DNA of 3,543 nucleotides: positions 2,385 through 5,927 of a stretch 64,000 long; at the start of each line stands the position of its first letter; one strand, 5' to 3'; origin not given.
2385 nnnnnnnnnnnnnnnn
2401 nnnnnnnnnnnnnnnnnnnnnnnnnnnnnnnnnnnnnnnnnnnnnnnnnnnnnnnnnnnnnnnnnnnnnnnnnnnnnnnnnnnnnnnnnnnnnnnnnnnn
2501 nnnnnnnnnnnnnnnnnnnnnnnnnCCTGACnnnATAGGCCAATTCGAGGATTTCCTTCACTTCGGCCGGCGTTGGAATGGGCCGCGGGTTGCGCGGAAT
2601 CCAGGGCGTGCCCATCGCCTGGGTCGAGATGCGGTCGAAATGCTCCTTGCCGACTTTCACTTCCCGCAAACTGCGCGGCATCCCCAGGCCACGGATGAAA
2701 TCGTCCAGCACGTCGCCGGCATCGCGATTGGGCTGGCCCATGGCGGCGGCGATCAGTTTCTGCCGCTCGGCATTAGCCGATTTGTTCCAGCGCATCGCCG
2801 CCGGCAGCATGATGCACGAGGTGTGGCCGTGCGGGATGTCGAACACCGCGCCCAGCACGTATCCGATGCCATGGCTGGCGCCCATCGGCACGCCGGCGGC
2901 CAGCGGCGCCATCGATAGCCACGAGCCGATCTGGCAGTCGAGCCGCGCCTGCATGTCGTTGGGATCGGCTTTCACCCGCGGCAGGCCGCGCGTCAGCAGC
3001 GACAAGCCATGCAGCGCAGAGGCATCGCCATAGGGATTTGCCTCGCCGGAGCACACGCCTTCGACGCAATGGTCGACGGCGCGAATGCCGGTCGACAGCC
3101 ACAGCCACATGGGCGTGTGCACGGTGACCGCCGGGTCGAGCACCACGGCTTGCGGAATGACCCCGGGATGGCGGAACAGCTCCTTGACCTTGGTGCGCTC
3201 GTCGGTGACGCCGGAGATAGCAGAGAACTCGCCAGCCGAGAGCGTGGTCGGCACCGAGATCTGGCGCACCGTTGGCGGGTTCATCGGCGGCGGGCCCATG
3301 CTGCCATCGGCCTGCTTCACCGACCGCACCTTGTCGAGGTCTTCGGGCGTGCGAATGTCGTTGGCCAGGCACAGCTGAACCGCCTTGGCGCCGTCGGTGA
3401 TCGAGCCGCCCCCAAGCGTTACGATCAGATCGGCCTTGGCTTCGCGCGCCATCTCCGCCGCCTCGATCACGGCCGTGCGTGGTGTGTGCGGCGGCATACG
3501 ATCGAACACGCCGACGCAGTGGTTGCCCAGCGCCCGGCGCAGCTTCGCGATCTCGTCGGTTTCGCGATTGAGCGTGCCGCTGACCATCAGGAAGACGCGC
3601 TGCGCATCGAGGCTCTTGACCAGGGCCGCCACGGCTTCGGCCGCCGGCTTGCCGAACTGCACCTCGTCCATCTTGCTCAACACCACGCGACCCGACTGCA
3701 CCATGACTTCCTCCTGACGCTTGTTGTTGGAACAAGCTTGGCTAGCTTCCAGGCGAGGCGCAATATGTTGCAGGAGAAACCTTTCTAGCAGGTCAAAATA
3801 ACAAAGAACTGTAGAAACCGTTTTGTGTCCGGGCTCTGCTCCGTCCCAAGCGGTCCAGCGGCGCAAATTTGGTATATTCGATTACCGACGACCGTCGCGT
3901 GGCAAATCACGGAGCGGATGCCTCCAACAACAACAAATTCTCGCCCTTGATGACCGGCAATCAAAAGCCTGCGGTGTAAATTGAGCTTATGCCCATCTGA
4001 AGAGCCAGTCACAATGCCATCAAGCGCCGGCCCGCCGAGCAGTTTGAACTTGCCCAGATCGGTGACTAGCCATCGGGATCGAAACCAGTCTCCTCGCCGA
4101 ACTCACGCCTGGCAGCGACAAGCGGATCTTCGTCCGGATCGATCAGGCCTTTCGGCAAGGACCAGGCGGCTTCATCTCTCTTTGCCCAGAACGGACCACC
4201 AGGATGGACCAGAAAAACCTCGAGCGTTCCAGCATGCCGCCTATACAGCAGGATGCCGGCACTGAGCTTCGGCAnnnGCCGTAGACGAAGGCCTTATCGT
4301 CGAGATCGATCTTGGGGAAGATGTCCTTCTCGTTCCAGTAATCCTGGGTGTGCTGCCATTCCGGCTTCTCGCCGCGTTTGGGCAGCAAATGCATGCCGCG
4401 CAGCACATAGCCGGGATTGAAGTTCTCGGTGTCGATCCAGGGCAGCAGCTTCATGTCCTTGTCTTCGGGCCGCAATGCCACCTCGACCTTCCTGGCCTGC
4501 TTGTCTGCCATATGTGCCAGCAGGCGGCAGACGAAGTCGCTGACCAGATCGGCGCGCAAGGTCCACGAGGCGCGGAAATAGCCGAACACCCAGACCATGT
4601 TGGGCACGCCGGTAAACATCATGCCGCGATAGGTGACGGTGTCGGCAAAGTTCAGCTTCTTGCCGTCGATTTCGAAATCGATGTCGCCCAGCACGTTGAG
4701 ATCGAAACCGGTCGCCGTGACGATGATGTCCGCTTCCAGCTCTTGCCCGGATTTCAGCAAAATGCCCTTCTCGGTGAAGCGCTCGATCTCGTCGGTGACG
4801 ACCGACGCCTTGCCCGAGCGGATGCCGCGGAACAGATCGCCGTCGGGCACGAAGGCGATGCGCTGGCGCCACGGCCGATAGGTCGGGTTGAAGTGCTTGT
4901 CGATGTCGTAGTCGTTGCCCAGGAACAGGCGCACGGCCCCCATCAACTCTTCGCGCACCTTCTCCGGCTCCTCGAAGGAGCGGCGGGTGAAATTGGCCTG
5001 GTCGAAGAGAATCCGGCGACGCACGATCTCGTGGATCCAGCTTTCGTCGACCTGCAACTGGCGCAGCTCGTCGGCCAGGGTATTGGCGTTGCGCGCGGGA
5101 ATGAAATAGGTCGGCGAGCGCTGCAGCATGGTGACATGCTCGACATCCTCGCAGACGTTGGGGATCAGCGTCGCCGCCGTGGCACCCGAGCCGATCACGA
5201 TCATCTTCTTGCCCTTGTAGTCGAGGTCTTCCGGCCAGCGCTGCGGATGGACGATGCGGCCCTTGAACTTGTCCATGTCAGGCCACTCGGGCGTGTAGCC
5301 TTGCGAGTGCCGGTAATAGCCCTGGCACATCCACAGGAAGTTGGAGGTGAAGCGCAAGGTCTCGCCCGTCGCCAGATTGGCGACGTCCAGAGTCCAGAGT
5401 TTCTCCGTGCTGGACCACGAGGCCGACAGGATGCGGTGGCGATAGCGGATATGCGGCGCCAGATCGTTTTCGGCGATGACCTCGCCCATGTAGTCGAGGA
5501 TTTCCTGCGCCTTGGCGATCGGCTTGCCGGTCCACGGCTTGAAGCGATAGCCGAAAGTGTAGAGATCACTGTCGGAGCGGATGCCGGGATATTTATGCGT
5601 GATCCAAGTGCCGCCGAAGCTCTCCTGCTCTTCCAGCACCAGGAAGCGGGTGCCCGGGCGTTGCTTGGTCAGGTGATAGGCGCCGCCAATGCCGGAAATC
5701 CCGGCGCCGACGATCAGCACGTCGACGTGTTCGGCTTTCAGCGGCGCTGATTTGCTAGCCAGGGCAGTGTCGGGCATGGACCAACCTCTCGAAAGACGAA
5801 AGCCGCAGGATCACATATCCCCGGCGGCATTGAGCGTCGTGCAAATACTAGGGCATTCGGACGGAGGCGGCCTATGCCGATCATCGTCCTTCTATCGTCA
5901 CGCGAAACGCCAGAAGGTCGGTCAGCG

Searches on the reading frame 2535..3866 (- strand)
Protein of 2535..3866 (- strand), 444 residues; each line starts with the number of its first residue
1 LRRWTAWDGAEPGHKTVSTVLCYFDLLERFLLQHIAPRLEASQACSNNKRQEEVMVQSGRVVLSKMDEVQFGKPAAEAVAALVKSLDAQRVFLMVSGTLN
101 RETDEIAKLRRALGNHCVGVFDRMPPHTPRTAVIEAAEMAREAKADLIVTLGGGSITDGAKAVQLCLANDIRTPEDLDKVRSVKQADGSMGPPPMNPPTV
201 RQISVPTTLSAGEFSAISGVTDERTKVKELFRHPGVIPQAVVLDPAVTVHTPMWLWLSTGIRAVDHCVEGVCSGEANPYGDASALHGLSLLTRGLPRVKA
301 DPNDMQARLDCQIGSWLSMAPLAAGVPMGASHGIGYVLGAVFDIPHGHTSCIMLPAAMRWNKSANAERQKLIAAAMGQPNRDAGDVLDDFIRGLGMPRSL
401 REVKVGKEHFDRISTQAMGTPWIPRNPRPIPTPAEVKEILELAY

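Call 74: search_protein_families(library=pfam, proteins=[window:2535-3866:-], max_evalue=0.00001)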
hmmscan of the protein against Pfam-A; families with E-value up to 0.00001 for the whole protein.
window:2535-3866:- (444 aa): 3 families
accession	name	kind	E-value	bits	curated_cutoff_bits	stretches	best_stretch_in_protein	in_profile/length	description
PF25137.1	ADH_Fe_C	-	3.9e-35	121.8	27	1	258-443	3-193/194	Fe-containing alcohol dehydrogenase family, C-terminal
PF00465.25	Fe-ADH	-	1.8e-29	102.9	31.3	1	69-245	4-168/168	Iron-containing alcohol dehydrogenase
PF13685.12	Fe-ADH_2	-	3.7e-08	33.9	28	0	71-163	2-93/149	Iron-containing alcohol dehydrogenase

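Call 76: search_protein_families(library=ncbifam, proteins=[window:2535-3866:-], max_evalue=1e-10)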
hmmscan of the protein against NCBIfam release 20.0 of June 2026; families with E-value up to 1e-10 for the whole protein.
window:2535-3866:- (444 aa): 12 families
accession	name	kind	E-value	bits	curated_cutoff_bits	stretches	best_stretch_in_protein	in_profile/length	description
NF058672.1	4HyButDHCUPNE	equivalog_domain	5.5e-44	150.9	500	1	66-440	7-374/378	4-hydroxybutyrate dehydrogenase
NF041833.1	Fe_ADH_ErcA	equivalog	7.3e-42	143.8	550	1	67-441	9-379/382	alcohol dehydrogenase-like regulatory protein ErcA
TIGR02638.1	lactal_redase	equivalog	1.5e-41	142.4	523.15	1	69-436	10-375/379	lactaldehyde reductase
NF007911.0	PRK10624.1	equivalog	8e-39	133.7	537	1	69-441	11-379/382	lactaldehyde reductase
TIGR03405.1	Phn_Fe-ADH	equivalog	7.5e-35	120.3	423.7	1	77-418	12-344/355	iron-containing alcohol dehydrogenase PsrA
NF010378.0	PRK13805.1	equivalog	2.2e-32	111.8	951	1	77-369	470-764/872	bifunctional acetaldehyde-CoA/alcohol dehydrogenase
NF053866.1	CholDhdGbsBBac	equivalog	5.5e-32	110.8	550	1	68-432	17-380/392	choline dehydrogenase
NF011998.0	PRK15454.1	equivalog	1.6e-31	109.4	556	1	85-428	46-380/395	ethanolamine utilization ethanol dehydrogenase EutG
NF050025.1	SulfAcetaldRedSarD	equivalog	5.6e-27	94.6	700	1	131-430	74-372/385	sulfoacetaldehyde reductase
NF007363.0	PRK09860.1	equivalog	3.9e-26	92.1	581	1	119-418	63-358/383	L-threonine dehydrogenase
NF011717.0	PRK15138.1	equivalog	4.5e-16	58.9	645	1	69-375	12-308/387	alcohol dehydrogenase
TIGR04266.1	NDMA_methanol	equivalog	1e-15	57.5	625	1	72-382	22-324/420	NDMA-dependent methanol dehydrogenase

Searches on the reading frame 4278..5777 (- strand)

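Call 74: search_protein_families(library=pfam, proteins=[window:4278-5777:-], max_evalue=0.00001)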
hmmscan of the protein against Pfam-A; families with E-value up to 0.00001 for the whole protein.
window:4278-5777:- (500 aa): 6 families
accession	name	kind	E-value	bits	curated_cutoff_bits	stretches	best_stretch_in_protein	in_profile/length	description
PF00743.25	FMO-like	-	2.3e-10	40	22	1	90-226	83-220/532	Flavin-binding monooxygenase-like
PF13450.12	NAD_binding_8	-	4.3e-09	36.9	21.9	1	22-69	1-46/68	NAD(P)-binding Rossmann-like domain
PF07992.20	Pyr_redox_2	-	1e-07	32.1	26.1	0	19-247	2-202/291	Pyridine nucleotide-disulphide oxidoreductase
PF01946.23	Thi4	-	4.7e-07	29.7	26.2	1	17-58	17-58/235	Thi4 family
PF01266.30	DAO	-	2.8e-06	27.5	27.9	0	19-57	1-38/353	FAD dependent oxidoreductase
PF13434.12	Lys_Orn_oxgnase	-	4.6e-06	26.4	21.3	0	104-225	106-226/339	L-lysine 6-monooxygenase/L-ornithine 5-monooxygenase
